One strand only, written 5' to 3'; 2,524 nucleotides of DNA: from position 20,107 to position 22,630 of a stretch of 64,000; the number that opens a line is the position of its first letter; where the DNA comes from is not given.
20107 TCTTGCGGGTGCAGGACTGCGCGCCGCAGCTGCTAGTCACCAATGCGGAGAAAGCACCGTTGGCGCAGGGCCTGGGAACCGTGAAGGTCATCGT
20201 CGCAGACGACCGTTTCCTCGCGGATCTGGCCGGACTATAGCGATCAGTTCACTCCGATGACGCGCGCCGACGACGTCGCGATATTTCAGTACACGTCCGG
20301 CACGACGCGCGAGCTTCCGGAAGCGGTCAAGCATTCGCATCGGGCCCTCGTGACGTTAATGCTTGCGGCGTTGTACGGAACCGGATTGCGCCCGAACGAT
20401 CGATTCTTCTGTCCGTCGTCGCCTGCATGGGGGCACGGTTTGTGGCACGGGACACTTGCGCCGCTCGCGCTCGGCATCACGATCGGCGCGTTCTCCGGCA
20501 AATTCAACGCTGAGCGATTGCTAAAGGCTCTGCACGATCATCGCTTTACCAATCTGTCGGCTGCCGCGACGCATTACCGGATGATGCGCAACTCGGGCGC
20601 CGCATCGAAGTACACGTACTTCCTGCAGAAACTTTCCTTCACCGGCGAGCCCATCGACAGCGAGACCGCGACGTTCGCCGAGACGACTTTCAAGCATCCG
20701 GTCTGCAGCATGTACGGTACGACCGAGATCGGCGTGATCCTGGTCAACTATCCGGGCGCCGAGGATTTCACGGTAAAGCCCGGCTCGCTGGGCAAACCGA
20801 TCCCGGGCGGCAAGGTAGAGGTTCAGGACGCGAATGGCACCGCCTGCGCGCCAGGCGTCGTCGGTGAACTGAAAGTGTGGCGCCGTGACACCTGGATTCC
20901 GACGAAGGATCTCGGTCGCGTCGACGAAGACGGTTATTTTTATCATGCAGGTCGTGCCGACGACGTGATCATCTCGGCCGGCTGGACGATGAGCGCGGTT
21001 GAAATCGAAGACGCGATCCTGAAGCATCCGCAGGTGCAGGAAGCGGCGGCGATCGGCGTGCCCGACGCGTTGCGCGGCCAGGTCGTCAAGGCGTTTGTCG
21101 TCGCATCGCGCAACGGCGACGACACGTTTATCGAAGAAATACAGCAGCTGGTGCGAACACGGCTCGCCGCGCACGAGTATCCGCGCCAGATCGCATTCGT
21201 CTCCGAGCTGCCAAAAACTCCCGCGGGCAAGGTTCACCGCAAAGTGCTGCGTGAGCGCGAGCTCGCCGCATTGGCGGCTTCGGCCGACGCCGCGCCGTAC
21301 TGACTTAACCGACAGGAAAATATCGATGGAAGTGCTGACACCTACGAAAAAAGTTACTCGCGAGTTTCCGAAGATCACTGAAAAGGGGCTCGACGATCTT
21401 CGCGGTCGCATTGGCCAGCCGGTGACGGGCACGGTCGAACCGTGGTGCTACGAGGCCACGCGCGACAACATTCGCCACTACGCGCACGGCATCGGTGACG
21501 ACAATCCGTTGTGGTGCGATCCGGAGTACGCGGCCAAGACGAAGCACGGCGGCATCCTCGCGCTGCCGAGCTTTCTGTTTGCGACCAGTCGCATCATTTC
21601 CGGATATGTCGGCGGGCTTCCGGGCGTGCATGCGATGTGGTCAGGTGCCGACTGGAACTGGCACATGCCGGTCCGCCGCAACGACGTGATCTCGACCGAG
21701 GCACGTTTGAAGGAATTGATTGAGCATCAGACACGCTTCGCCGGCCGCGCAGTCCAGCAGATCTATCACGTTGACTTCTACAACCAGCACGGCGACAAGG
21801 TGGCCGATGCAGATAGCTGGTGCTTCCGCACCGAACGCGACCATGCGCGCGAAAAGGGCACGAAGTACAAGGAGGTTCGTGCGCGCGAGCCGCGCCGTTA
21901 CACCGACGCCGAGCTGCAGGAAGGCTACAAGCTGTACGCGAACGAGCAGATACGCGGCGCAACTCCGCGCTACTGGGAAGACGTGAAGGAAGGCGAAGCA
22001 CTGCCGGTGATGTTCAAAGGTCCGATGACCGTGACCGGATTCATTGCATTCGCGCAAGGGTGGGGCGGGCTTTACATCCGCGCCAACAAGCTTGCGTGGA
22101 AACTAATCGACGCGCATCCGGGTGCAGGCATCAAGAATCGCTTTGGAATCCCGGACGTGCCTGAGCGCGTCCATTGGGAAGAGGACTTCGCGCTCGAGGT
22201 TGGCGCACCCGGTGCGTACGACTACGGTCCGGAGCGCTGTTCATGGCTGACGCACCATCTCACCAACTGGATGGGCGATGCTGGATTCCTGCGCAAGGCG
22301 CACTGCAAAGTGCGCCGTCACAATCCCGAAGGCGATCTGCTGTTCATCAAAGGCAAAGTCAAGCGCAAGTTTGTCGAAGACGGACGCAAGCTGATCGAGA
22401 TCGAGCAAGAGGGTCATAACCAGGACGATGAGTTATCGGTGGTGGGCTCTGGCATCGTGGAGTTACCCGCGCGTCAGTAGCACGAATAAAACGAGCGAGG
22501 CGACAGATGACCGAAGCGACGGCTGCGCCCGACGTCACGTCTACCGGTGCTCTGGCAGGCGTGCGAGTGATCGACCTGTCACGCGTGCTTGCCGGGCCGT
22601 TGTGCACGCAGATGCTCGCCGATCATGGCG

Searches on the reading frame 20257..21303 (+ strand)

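Call 46: search_protein_families(library=pfam, proteins=[window:20257-21303:+], max_evalue=0.0001)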
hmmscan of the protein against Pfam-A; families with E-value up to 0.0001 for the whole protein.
window:20257-21303:+ (348 aa): 2 families
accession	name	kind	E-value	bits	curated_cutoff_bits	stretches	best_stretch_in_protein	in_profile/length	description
PF00501.34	AMP-binding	-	2.9e-34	119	29.9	1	3-207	160-374/384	AMP-binding enzyme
PF13193.12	AMP-binding_C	-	1.5e-23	83.9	24.5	1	249-325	1-76/76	AMP-binding enzyme C-terminal domain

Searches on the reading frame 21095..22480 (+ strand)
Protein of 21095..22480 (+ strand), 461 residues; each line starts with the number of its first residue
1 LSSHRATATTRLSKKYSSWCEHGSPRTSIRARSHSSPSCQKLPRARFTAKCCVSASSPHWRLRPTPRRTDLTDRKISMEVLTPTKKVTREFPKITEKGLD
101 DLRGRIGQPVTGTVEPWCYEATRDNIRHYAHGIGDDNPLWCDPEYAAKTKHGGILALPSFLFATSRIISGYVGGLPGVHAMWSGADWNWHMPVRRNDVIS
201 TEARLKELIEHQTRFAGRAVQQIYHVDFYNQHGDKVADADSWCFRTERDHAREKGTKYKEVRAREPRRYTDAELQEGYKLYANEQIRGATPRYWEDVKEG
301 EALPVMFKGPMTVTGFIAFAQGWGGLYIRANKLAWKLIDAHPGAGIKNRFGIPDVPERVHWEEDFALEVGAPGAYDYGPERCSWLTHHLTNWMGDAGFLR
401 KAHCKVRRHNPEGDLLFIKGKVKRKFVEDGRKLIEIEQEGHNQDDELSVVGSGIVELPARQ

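Call 46: search_protein_families(library=pfam, proteins=[window:21095-22480:+], max_evalue=0.0001)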
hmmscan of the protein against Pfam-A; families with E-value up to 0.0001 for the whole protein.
window:21095-22480:+ (461 aa): 2 families
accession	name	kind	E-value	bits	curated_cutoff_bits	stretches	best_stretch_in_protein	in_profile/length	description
PF13452.11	FAS1_DH_region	-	2.4e-15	57.3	22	1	113-238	6-131/132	FAS1-like, dehydratase domain region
PF01575.25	MaoC_dehydratas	-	3.4e-05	23.9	27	1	120-212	17-108/123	MaoC like domain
